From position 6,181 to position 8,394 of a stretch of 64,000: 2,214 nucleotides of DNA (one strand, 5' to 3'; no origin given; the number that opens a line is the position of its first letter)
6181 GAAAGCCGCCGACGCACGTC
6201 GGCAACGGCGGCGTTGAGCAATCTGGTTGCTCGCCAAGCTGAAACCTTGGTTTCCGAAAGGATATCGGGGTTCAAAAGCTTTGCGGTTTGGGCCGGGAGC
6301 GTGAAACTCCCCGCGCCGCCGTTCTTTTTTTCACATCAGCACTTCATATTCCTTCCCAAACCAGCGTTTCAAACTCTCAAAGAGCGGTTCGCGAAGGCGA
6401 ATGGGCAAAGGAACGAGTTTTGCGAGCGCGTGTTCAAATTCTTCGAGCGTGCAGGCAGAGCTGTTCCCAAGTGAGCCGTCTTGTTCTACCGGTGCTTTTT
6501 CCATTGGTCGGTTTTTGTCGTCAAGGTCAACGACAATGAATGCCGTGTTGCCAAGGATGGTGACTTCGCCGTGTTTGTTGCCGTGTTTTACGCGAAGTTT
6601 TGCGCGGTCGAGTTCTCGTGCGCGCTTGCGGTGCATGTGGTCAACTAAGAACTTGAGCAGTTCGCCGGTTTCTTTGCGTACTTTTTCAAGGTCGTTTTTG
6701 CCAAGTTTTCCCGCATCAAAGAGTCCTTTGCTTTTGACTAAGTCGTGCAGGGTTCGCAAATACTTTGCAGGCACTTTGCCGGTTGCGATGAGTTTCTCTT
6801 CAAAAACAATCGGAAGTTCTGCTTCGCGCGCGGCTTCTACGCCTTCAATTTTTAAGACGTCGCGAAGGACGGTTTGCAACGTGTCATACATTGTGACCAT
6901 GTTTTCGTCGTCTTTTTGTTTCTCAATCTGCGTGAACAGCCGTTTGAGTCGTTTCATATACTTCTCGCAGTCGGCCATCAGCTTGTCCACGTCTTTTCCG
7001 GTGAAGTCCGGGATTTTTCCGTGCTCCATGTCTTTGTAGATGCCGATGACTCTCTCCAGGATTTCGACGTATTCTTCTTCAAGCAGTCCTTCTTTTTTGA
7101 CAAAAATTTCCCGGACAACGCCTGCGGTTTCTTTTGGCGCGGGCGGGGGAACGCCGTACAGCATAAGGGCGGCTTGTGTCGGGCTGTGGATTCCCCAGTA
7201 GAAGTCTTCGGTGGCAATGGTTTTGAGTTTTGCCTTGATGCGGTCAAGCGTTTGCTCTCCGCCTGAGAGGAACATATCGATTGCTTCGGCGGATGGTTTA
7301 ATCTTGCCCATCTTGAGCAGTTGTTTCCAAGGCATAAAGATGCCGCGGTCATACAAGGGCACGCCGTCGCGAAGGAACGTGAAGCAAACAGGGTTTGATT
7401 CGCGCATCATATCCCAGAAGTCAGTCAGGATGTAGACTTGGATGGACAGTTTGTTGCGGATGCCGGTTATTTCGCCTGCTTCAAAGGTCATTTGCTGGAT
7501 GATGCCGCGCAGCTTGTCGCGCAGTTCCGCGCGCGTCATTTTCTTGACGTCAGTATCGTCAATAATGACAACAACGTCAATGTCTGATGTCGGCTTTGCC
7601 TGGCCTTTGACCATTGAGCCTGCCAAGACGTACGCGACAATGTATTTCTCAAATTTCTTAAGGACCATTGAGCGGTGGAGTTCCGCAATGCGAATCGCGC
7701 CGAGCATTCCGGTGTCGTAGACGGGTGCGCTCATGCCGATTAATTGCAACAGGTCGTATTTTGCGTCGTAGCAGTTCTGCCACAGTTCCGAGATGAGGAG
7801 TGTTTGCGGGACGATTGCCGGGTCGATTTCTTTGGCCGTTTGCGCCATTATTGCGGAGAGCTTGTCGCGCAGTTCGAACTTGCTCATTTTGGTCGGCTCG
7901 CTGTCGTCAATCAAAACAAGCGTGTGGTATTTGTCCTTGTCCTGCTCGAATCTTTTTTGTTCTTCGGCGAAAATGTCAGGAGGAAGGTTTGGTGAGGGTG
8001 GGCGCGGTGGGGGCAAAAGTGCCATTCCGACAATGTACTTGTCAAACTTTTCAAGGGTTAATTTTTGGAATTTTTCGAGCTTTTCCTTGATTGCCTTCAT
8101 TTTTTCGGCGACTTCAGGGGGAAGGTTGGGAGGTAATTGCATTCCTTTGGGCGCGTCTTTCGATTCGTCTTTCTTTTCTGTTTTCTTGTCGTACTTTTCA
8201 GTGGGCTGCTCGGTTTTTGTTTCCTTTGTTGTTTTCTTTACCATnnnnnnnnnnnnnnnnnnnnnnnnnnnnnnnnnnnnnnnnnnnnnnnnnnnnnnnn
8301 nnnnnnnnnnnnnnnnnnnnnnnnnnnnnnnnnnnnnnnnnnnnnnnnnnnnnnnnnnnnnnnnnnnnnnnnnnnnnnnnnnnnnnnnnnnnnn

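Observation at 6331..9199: Translationally coupled operon: small coiled-coil protein, HExxH peptidase with prion-like S/G/Y tract, and tandem nucleotidyltransferase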

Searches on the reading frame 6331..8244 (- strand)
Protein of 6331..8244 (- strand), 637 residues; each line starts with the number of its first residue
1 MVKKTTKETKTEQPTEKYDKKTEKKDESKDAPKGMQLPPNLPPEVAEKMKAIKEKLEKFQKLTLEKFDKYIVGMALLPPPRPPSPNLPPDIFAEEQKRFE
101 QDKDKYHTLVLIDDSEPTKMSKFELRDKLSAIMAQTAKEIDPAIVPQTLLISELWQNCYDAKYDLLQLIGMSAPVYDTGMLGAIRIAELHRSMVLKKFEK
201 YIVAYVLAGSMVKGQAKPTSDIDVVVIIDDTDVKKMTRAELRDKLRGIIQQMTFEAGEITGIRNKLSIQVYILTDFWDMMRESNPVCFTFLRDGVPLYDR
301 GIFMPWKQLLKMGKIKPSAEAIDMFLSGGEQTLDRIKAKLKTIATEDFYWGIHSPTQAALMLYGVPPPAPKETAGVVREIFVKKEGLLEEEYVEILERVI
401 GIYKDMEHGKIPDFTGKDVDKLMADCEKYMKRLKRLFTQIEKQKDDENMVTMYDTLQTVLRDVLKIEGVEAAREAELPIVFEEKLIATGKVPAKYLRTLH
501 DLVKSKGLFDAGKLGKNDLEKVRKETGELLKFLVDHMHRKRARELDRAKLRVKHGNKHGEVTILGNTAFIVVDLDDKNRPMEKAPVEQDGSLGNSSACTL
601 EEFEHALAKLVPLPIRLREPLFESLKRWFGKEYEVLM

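Call 4: search_protein_families(library=pfam, proteins=[window:6331-8244:-], max_evalue=0.1)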
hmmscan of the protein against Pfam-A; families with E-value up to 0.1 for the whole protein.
window:6331-8244:- (637 aa): 9 families
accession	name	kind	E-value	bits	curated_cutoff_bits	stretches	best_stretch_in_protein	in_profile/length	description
PF01909.29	NTP_transf_2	-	1.4e-07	32.2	21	1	197-245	10-61/93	Nucleotidyltransferase domain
PF18765.7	Polbeta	-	7.5e-07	29.7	26.9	1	198-248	7-58/93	Polymerase beta, Nucleotidyltransferase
PF22600.2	MTPAP-like_central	-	0.00039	20.9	27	1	193-245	32-80/139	Poly(A) RNA polymerase, mitochondrial-like, central palm domain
PF23762.1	SHCBP_N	-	0.00051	20.3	27.1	1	391-456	140-207/229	SHCBP N-terminal domain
PF20879.2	SidM_N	-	0.0045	16.7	27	1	207-257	64-113/285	SidM, N-terminal domain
PF17107.11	SesA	-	0.01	16.4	26.3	1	419-457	62-100/122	N-terminal domain on NACHT_NTPase and P-loop NTPases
PF17118.11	DUF5105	-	0.054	13.7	30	1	407-468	27-89/189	Domain of unknown function (DUF5105)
PF22014.2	DUF6932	-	0.056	14.3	27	0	204-271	53-109/142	Family of unknown function (DUF6932)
PF13274.11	SocA_Panacea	-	0.067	14.5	25.7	0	374-415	78-106/113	Antitoxin SocA-like, Panacea domain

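Call 5: search_protein_families(library=ncbifam, proteins=[window:6331-8244:-], max_evalue=0.1)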
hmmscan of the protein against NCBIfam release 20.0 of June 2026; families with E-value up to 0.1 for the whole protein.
window:6331-8244:- (637 aa): 11 families
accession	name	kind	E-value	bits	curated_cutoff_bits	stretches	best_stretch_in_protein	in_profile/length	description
NF047752.1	MntA_antitoxin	equivalog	2.6e-06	27.3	60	1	201-251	6-55/106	type VII toxin-antitoxin system MntA family adenylyltransferase antitoxin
NF012212.1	ANT_9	subfamily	3.4e-06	26.5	340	1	193-252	12-70/249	aminoglycoside nucleotidyltransferase ANT(9)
NF010309.0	PRK13746.1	subfamily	0.00045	19.6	193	1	192-244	18-70/263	aminoglycoside adenylyltransferase family protein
NF045909.1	ANT_9_Ic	equivalog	0.0025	17.2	505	1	201-253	26-77/259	aminoglycoside nucleotidyltransferase ANT(9)-Ic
NF012157.0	ANT_3pp_I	equivalog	0.0044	16.3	375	1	191-243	11-63/256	AadA family aminoglycoside 3''-O-nucleotidyltransferase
NF033127.1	ANT_3pp_AadA3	exception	0.0091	15.5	595.5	1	192-243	13-64/258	ANT(3'')-Ia family aminoglycoside nucleotidyltransferase AadA3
NF053581.1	ANT_3pp_Ic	exception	0.024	14.1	545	1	191-229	17-55/265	aminoglycoside nucleotidyltransferase ANT(3'')-Ic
NF033126.1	ANT_3pp_AadA1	exception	0.035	13.7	587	1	194-243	15-64/258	ANT(3'')-Ia family aminoglycoside nucleotidyltransferase AadA1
NF028535.0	ANT_4p_II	subfamily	0.051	12.8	350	0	202-235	19-52/251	ANT(4')-II family aminoglycoside nucleotidyltransferase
NF033220.1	ANT_3pp_II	equivalog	0.053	12.9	400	1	197-248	17-67/258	ANT(3'')-II family aminoglycoside nucleotidyltransferase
NF012135.0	ANT_3pp_9_crypt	exception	0.09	12.3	560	0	203-245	29-70/262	cryptic aminoglycoside nucleotidyltransferase ANT(3'')/ANT(9)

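Call 6: search_protein_families(library=padloc, proteins=[window:6331-8244:-], max_evalue=0.1)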
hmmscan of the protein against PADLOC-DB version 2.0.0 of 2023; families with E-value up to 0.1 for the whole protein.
window:6331-8244:- (637 aa): 10 families
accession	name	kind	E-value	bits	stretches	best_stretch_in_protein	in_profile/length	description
PDLC04903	PDC-S09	-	3.9e-06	25.1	1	193-240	17-63/108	-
PDLC04904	PDC-S09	-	3e-05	22.2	1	190-250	12-72/104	-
PDLC04906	PDC-S09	-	3.2e-05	22.2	1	198-245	18-67/98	-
PDLC04902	PDC-S09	-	4.4e-05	21.7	1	189-250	7-69/97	-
PDLC04368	PDC-M05A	-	8.6e-05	20.5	1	194-239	99-144/201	-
PDLC04744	PDC-M63A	-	0.0016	16.5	1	207-249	61-101/152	-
PDLC04907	PDC-S09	-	0.0018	16.4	1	202-237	27-62/114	-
PDLC04745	PDC-M63A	-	0.011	14.2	1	202-255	30-84/133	-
PDLC04372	PDC-M05A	-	0.029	12.6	1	194-236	68-110/167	-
PDLC04369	PDC-M05A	-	0.036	11.7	1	197-231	98-132/201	-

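Call 7: search_solved_structures(query=window:6331-8244:-, max_evalue=1, show_alignments=2)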
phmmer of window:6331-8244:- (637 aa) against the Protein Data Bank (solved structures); distinct sequences matched with E-value up to 1: 3.
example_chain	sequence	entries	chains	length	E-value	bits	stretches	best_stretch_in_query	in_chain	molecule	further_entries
3nku_A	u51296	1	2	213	0.64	11.8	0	207-252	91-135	DrrA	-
3i1e_A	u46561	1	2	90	0.82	11.5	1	502-563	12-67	Lin2157 protein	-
2kjk_A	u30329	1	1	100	0.92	11.3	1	500-563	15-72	Lin2157 protein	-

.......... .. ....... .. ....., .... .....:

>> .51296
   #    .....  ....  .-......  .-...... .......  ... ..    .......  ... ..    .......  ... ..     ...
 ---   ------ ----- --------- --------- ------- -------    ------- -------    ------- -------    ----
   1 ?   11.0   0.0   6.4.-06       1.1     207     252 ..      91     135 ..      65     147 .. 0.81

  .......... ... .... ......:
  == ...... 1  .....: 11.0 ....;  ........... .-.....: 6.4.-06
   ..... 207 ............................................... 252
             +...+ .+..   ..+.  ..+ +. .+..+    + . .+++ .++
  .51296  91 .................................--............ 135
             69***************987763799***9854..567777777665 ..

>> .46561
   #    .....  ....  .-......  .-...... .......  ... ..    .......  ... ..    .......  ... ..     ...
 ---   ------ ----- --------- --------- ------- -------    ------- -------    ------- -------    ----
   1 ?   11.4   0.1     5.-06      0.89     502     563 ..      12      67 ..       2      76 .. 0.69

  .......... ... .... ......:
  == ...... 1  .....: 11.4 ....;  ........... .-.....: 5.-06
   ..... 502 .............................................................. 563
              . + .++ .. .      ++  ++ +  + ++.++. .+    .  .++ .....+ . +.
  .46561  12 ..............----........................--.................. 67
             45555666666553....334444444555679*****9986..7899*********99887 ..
